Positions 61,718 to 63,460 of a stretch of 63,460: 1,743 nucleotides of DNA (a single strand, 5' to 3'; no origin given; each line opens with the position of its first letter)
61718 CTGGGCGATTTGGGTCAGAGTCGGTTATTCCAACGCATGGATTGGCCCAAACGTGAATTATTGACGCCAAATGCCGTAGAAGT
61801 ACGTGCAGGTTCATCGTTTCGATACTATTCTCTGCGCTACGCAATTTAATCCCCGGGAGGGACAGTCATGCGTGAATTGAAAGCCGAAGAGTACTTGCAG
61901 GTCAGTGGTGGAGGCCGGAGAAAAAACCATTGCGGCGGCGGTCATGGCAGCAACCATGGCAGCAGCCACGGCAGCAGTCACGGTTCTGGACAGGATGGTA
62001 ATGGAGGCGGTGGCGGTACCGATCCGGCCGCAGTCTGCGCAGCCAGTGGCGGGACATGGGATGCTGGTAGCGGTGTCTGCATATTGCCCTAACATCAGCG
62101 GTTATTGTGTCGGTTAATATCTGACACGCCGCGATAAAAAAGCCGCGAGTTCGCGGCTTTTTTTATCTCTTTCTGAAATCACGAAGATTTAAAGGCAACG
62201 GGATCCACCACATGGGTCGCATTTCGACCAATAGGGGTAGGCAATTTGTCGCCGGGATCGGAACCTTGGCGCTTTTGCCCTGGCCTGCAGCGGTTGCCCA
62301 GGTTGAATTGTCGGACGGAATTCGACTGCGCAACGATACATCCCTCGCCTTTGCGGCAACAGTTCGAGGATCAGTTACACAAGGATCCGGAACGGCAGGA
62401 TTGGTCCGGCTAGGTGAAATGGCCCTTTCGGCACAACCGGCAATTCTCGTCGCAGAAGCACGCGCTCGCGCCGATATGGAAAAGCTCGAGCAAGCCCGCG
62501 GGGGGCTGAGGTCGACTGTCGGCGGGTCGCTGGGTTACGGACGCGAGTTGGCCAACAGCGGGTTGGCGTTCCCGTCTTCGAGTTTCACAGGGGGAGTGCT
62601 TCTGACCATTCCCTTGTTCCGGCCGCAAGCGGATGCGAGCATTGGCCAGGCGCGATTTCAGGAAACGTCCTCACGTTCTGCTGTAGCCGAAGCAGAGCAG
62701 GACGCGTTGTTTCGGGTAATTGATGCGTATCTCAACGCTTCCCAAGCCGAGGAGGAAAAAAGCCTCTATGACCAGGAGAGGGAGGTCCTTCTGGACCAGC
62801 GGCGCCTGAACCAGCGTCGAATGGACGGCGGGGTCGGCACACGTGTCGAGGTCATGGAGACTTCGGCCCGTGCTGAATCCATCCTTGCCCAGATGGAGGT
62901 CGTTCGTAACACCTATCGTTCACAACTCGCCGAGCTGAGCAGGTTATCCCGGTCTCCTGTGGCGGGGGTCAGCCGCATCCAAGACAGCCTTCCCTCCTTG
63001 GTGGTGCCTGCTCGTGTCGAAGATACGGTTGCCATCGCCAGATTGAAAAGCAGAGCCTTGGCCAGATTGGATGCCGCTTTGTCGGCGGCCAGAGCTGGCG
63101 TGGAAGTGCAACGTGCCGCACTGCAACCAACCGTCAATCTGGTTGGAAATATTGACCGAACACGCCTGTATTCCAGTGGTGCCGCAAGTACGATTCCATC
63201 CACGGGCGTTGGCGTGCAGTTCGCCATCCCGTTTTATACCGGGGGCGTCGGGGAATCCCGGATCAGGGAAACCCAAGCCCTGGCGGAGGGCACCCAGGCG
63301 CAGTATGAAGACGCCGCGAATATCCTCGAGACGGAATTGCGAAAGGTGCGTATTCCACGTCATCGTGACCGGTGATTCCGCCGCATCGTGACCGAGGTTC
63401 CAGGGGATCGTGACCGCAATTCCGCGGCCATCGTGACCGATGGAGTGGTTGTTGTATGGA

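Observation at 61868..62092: Double-glycine-leader, Gly/His/Ser-rich peptide: candidate new class II microcin or exported metal-binding peptide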

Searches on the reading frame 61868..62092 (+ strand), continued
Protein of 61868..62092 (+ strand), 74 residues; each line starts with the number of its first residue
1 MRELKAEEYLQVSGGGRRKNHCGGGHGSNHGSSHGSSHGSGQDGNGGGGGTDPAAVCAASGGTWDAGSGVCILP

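Call 70: search_dna_similar(query=L015:4238-6400:+, collection=plasmids, mode=protein, max_evalue=1e-60, max_rows=25)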
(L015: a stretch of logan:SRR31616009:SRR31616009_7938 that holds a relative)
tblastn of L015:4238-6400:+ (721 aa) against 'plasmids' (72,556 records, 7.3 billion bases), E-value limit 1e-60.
Records with a match: 1846; places in all: 1891; records where one place covers at least 80% of the query: 1647.
Best place of each record, by identity: <60% 1846.
By first word of the organism name: Escherichia 1089; Klebsiella 229; Ralstonia 132; Salmonella 65; Pantoea 52; Serratia 47; Burkholderia 35; Rhizobium 28; Citrobacter 15; Bacillus 14; and 60 more.
By predicted mobility (MOB-suite, as given by PLSDB): conjugative 922; non-mobilizable 587; mobilizable 337.
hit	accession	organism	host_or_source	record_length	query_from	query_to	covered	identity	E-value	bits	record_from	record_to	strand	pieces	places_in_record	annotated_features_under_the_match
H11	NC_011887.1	Methylobacterium nodulans ORS 2060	-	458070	9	696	95%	45.7%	2e-167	541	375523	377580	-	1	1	peptidase domain-containing ABC transporter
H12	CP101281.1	Burkholderia sp. FXe9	bacteria,soil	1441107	15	706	96%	44.4%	9e-164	530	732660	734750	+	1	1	peptidase domain-containing ABC transporter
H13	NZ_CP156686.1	Burkholderia stagnalis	Bacterial cells,soils collected in ...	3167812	9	696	95%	44.6%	3e-171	552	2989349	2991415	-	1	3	none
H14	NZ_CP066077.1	Paraburkholderia ginsengisoli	-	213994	12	697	95%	44.1%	5e-154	502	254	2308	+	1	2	peptidase domain-containing ABC transporter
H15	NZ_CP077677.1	Klebsiella sp. PL-2018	Ceratitis capitata,whole organism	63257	12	717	98%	42.7%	5e-158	513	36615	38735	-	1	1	peptidase domain-containing ABC transporter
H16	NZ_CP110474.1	Pantoea anthophila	Wampee planting region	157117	11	711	97%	42.9%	4e-164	531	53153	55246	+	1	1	peptidase domain-containing ABC transporter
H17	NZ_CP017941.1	Phyllobacterium zundukense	Oxytropis triphylla,cell culture,root ...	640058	13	691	94%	44.3%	5e-155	505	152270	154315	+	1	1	peptidase domain-containing ABC transporter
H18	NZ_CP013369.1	Burkholderia ubonensis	soil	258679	9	696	95%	43.3%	2e-164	532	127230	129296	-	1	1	peptidase domain-containing ABC transporter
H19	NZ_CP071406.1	Pantoea deleyi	mushroom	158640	11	721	99%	41.6%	2e-167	541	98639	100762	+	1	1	peptidase domain-containing ABC transporter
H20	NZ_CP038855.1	Pantoea vagans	eucalyptus,bacteria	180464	15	698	95%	43.3%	5e-168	542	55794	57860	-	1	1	peptidase domain-containing ABC transporter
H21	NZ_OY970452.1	Pantoea sp. Nvir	-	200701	15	698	95%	43.2%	2e-167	541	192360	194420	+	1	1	peptidase domain-containing ABC transporter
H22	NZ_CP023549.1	Rhodobacter sp. CZR27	cell culture,paddy soil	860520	15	696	95%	43.3%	2e-153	500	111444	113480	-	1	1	peptidase domain-containing ABC transporter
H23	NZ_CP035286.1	Paracoccus versutus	whole organism,soil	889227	15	698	95%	42.8%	3e-156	508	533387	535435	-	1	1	peptidase domain-containing ABC transporter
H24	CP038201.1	Paracoccus ferrooxidans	single cell,bioreactor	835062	15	698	95%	42.7%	1e-154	504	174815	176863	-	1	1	peptidase domain-containing ABC transporter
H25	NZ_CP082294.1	Pantoea alfalfae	Medicago,single cell,alfalfa seeds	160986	15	698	95%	42.7%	5e-167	540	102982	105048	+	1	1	peptidase domain-containing ABC transporter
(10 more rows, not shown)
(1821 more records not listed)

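Call 71: get_annotated_region(hit=H12, flank=6000)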
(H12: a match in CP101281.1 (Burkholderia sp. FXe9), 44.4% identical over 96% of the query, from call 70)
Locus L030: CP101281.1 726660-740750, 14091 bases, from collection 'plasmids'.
description: Burkholderia sp. FXe9 plasmid unnamed1, complete sequence
organism: Burkholderia sp. FXe9 (NCBI taxid 2962884)
taxonomy: Bacteria; Pseudomonadota; Betaproteobacteria; Burkholderiales; Burkholderiaceae; Burkholderia; Burkholderia sp. FXe9
host: -; source: bacteria,soil; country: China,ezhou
typing (MOB-suite, as given by PLSDB): non-mobilizable
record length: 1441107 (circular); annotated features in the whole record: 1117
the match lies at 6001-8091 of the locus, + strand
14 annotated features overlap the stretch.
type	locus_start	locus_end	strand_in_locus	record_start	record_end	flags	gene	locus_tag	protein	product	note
CDS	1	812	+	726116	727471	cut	-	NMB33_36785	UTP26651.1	DUF4132 domain-containing protein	-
CDS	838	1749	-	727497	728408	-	-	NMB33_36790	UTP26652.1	hypothetical protein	-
CDS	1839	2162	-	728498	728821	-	-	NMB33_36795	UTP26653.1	TfoX/Sxy family protein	-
CDS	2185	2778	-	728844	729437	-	-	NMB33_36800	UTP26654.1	integrase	-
CDS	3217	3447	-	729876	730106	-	-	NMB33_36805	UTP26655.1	hypothetical protein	-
CDS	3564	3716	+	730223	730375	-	-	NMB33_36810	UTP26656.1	hypothetical protein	-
CDS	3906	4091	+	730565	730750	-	-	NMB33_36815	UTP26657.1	hypothetical protein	-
CDS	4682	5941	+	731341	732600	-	-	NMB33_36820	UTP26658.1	HlyD family efflux transporter periplasmic adaptor subunit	-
CDS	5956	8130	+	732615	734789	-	-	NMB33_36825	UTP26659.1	peptidase domain-containing ABC transporter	-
CDS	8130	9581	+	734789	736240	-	-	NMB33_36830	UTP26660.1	TolC family protein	-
CDS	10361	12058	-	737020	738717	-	-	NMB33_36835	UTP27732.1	site-specific integrase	-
CDS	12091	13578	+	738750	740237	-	-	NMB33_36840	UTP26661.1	tetratricopeptide repeat protein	-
CDS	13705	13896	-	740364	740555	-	-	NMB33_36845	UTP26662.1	DUF2964 domain-containing protein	-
CDS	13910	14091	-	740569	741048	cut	-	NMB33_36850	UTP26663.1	universal stress protein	-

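Call 72: get_annotated_region(hit=H11, flank=6000)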
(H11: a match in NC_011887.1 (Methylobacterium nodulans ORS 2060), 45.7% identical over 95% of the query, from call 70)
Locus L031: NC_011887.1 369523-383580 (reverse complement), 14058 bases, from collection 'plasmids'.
description: Methylobacterium nodulans ORS 2060 plasmid pMNOD02, complete sequence
organism: Methylobacterium nodulans ORS 2060 (NCBI taxid 460265)
taxonomy: Bacteria; Pseudomonadota; Alphaproteobacteria; Hyphomicrobiales; Methylobacteriaceae; Methylobacterium; Methylobacterium nodulans; Methylobacterium nodulans ORS 2060
host: -; source: -; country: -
typing (MOB-suite, as given by PLSDB): non-mobilizable
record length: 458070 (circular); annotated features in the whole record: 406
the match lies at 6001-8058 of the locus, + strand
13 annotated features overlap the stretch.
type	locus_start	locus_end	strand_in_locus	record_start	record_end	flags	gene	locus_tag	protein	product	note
CDS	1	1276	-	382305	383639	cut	-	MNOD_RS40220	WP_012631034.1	IS1182-like element ISMno38 family transposase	GO:0006313 - DNA transposition [Evidence IEA]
CDS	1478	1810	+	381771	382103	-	-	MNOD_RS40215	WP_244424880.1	transposase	-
CDS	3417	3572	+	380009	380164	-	-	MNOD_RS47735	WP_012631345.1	hypothetical protein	-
CDS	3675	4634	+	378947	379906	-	-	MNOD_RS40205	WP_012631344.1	hypothetical protein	-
CDS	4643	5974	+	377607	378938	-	-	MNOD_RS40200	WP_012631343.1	HlyD family efflux transporter periplasmic adaptor subunit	-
CDS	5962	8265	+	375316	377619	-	-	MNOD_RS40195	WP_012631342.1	peptidase domain-containing ABC transporter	-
CDS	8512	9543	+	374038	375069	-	-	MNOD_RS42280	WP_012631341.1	peptidoglycan bridge formation glycyltransferase FemA/FemB family protein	GO:0044038 - cell wall macromolecule biosynthetic process [Evidence IEA]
CDS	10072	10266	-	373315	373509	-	-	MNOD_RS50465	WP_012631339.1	hypothetical protein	-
CDS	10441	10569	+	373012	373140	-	-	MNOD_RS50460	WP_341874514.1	BA14K family protein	-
CDS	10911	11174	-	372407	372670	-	-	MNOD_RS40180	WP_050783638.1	hypothetical protein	-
CDS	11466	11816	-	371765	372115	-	-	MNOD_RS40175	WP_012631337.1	hypothetical protein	-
CDS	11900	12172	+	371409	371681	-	-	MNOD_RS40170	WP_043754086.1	hypothetical protein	-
CDS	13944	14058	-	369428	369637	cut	-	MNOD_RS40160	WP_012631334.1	hypothetical protein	-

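Call 79: search_solved_structures(query=L009:16575-17813:+, max_evalue=0.001)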
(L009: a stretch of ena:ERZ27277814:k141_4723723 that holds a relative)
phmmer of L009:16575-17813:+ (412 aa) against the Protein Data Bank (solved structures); distinct sequences matched with E-value up to 0.001: 13.
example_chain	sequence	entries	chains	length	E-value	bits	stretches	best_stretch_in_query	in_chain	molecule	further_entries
3otg_A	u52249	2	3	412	4.7e-09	38.8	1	238-383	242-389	CalG1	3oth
9ke1_A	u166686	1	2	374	1.2e-08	37.5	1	271-392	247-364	Rhamnosyltransferase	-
4amb_A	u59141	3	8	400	4.8e-08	35.5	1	198-397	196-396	SNOGD | GLYCOSYL TRANSFERASE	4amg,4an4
9ke2_A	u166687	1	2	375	5e-07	32.1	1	295-404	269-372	Rhamnosyltransferase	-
3d0q_A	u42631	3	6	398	3e-06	29.5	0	297-392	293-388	Protein CalG3 | CalG3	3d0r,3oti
6kqx_A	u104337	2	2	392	8.2e-05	24.8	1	293-372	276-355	Uncharacterized UDP-glucosyltransferase YjiC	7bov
6kqw_A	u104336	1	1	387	9.2e-05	24.7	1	293-371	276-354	Uncharacterized UDP-glucosyltransferase YjiC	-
6pnt_A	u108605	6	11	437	0.0003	23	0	298-357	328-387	UDP-glycosyltransferase 202A2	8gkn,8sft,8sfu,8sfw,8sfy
7vlb_A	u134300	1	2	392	0.0003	23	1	294-357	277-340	UDP-glycosyltransferase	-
8cgq_A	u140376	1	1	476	0.00078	21.6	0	304-351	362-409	UDP-glycosyltransferase 708A6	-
6lf6_A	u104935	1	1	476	0.00079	21.6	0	304-351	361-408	UDP-glycosyltransferase 708A6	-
3tsa_A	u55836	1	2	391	0.0009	21.4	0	254-382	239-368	NDP-rhamnosyltransferase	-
3uyk_A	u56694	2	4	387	0.00097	21.3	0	254-382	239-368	NDP-rhamnosyltransferase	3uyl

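Call 80: find_homologous_proteins(query=L001:2680-3744:+, max_evalue=1e-100)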
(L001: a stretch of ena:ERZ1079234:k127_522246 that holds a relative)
Query L001:2680-3744:+ (355 aa): 37 proteins with E <= 1e-100 among 8000 candidates.
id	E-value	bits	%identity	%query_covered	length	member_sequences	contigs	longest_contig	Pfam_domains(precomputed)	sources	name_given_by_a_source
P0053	1.4e-217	739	100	100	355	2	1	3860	PF25973.1,PF26002.1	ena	-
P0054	6.2e-199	678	92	100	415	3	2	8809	PF26002.1,PF25919.1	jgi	jgi:membrane fusion protein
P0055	8.5e-188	641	86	100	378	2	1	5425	PF25973.1,PF26002.1,PF25919.1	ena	-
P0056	1.2e-181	621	83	100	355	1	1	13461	PF25973.1,PF26002.1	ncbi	ncbi:MAG: HlyD family secretion protein [Burkholderiales bacterium]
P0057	8.2e-177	605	81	100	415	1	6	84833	PF25973.1,PF26002.1,PF25919.1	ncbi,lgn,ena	-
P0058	1.9e-165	568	75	100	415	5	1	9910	PF25973.1,PF26002.1,PF25919.1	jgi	-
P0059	1.6e-161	555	73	100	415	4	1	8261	PF26002.1,PF25919.1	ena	-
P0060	2.6e-156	538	71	100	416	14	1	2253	PF26002.1,PF25919.1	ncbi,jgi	jgi:membrane fusion protein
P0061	1.7e-149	516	69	100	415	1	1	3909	PF25973.1,PF26002.1,PF25919.1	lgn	-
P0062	4.5e-134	465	62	100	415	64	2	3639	PF26002.1,PF00364.29,PF25919.1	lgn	-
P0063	9.5e-133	461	62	100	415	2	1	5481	PF26002.1,PF00364.29,PF25919.1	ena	-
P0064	3.9e-127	442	59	100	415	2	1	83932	PF26002.1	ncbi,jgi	jgi:membrane fusion protein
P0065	3.2e-123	429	59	99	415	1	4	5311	PF26002.1,PF25917.1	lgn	-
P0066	3.2e-117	410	54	100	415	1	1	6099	PF25973.1,PF26002.1,PF25917.1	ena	-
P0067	1.4e-116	407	56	100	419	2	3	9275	PF25973.1,PF26002.1,PF00364.29,PF25919.1,PF25917.1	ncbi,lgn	-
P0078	1.3e-111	391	54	100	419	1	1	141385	PF26002.1,PF25935.1,PF00364.29,PF25919.1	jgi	-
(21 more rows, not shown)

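Call 81: find_encoding_contigs(protein=P0056, flank=10000, max_places=2)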
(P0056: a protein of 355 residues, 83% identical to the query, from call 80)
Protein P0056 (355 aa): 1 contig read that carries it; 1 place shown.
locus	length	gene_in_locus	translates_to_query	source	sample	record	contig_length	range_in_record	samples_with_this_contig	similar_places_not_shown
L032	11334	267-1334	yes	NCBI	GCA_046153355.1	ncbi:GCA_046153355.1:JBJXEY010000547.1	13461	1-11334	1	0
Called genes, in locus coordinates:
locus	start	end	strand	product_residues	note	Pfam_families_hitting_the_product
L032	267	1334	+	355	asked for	PF25973:BSH_CzcB (faint), PF26002:Beta-barrel_AprE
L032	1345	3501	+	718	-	PF03412:Peptidase_C39, PF00664:ABC_membrane, PF00005:ABC_tran, PF02463:SMC_N (faint)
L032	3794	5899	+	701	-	PF02163:Peptidase_M50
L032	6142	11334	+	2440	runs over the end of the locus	PF14252:DUF4347, PF16184:Cadherin_3 (faint)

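Call 82: find_encoding_contigs(protein=P0064, flank=8000, max_places=2)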
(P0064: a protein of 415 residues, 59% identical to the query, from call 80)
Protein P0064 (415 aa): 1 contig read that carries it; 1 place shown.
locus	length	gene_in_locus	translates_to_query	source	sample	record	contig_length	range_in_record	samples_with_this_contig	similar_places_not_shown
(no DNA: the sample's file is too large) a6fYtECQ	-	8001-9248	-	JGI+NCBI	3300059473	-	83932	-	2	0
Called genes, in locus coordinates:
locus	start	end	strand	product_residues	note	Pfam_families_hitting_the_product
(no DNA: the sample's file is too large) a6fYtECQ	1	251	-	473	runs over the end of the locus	PF07690:MFS_1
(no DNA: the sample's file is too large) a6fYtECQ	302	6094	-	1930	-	PF00910:RNA_helicase (faint), PF00931:NB-ARC (faint), PF01443:Viral_helicase1 (faint), PF01583:APS_kinase (faint), PF02463:SMC_N (faint), PF17755:UvrA_DNA-bind, PF00005:ABC_tran (weak), PF17760:UvrA_inter, +20 more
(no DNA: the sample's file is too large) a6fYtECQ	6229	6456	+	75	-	-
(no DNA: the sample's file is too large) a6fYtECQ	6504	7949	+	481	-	PF02321:OEP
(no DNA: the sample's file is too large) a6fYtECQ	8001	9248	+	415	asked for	PF26002:Beta-barrel_AprE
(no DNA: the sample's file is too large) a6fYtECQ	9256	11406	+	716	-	PF03412:Peptidase_C39, PF00664:ABC_membrane, PF00005:ABC_tran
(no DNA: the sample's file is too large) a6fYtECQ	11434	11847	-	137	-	PF01042:Ribonuc_L-PSP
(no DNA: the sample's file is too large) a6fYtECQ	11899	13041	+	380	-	PF00817:IMS, PF11798:IMS_HHH (weak), PF21999:IMS_HHH_1 (weak), PF11799:IMS_C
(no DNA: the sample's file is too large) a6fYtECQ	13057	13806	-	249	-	PF00497:SBP_bac_3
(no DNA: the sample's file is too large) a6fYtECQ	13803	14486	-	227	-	PF24521:Ank_KRIT1 (faint), PF12796:Ank_2, PF13637:Ank_4, PF00023:Ank (weak), PF13637:Ank_4 (weak), PF12796:Ank_2 (weak), PF13857:Ank_5 (weak), PF13637:Ank_4 (weak), +1 more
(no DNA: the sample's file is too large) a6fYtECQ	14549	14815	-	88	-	-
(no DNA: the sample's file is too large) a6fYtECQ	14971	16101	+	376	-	PF07995:GSDH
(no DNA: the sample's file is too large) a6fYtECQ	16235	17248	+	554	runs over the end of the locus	PF00005:ABC_tran, PF02463:SMC_N (faint), PF13304:AAA_21 (faint), PF13555:AAA_29 (faint), PF12848:ABC_tran_Xtn, PF00005:ABC_tran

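Call 83: find_encoding_contigs(protein=P0078, flank=8000, max_places=2)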
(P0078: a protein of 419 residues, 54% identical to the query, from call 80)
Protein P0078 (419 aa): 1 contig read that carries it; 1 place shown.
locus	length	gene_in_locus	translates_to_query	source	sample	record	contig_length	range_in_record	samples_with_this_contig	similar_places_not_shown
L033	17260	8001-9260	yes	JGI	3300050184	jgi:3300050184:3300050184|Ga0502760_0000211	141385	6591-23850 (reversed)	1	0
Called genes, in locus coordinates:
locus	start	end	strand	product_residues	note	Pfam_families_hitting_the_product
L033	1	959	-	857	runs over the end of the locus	PF19193:Tectonin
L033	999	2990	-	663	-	PF07719:TPR_2 (faint), PF14559:TPR_19 (weak), PF00263:Secretin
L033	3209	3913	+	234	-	PF00072:Response_reg, PF00196:GerE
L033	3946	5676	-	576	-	PF00512:HisKA, PF13581:HATPase_c_2 (faint), PF02518:HATPase_c, PF00072:Response_reg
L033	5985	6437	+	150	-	PF03061:4HBT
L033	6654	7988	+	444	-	PF02321:OEP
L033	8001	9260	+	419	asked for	PF25919:BSH_CusB (faint), PF00364:Biotin_lipoyl (faint), PF25935:BSH_LcnD (faint), PF26002:Beta-barrel_AprE (faint)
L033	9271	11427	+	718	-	PF03412:Peptidase_C39, PF00664:ABC_membrane, PF00005:ABC_tran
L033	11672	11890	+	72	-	-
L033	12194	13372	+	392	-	PF02771:Acyl-CoA_dh_N, PF02770:Acyl-CoA_dh_M, PF00441:Acyl-CoA_dh_1, PF08028:Acyl-CoA_dh_2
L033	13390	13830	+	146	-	PF13279:4HBT_2, PF03061:4HBT (weak)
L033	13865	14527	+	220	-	PF00484:Pro_CA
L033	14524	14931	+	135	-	PF01575:MaoC_dehydratas, PF13452:FAS1_DH_region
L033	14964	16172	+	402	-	PF00108:Thiolase_N, PF02803:Thiolase_C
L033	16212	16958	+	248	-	PF00106:adh_short, PF08659:KR, PF13561:adh_short_C2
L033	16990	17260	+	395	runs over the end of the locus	PF00108:Thiolase_N, PF22691:Thiolase_C_1 (faint), PF00109:ketoacyl-synt (weak), PF02803:Thiolase_C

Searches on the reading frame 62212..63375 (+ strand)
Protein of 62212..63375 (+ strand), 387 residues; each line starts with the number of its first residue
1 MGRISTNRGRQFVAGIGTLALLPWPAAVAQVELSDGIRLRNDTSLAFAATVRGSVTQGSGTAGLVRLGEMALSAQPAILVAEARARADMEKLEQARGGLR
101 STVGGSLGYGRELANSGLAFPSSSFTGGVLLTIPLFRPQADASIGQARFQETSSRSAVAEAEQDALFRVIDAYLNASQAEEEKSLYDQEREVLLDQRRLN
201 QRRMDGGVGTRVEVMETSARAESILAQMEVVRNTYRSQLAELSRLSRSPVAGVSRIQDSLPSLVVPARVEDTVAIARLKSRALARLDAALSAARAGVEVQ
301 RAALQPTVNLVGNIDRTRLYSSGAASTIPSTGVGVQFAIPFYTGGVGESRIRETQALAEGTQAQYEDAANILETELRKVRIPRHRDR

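Call 3: search_protein_families(library=pfam, proteins=[window:62212-63375:+], max_evalue=1)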
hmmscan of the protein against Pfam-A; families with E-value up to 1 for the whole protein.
window:62212-63375:+ (387 aa): 1 family
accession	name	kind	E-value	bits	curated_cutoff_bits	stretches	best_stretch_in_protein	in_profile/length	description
PF02321.23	OEP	-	2.3e-29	103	22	2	70-246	7-186/187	Outer membrane efflux protein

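Call 4: search_protein_families(library=ncbifam, proteins=[window:62212-63375:+], max_evalue=1)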
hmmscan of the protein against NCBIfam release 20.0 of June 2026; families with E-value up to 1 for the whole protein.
window:62212-63375:+ (387 aa): 6 families
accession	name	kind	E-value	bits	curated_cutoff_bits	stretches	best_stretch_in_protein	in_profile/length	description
TIGR01844.1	type_I_sec_TolC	subfamily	5.4e-37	127.8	225.15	1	69-378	10-322/414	TolC family outer membrane protein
NF007002.0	PRK09465.1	equivalog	2.6e-17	62.5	495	1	53-379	15-342/460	outer membrane channel protein TolC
TIGR01845.1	outer_NodT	subfamily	1.3e-12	47.4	210.05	1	64-367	59-371/460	efflux transporter outer membrane subunit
NF052390.1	efflux_OMP_AbuO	equivalog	2.6e-08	33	700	1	133-378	108-355/447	multidrug efflux outer membrane protein AbuO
NF033143.1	efflux_OM_AdeK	equivalog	1.5e-07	30.5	900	1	159-367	161-372/480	multidrug efflux RND transporter AdeIJK outer membrane channel subunit AdeK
NF033142.1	efflux_OM_AdeC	exception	0.00056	18.6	975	1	158-314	160-318/465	multidrug efflux RND transporter AdeABC outer membrane channel subunit AdeC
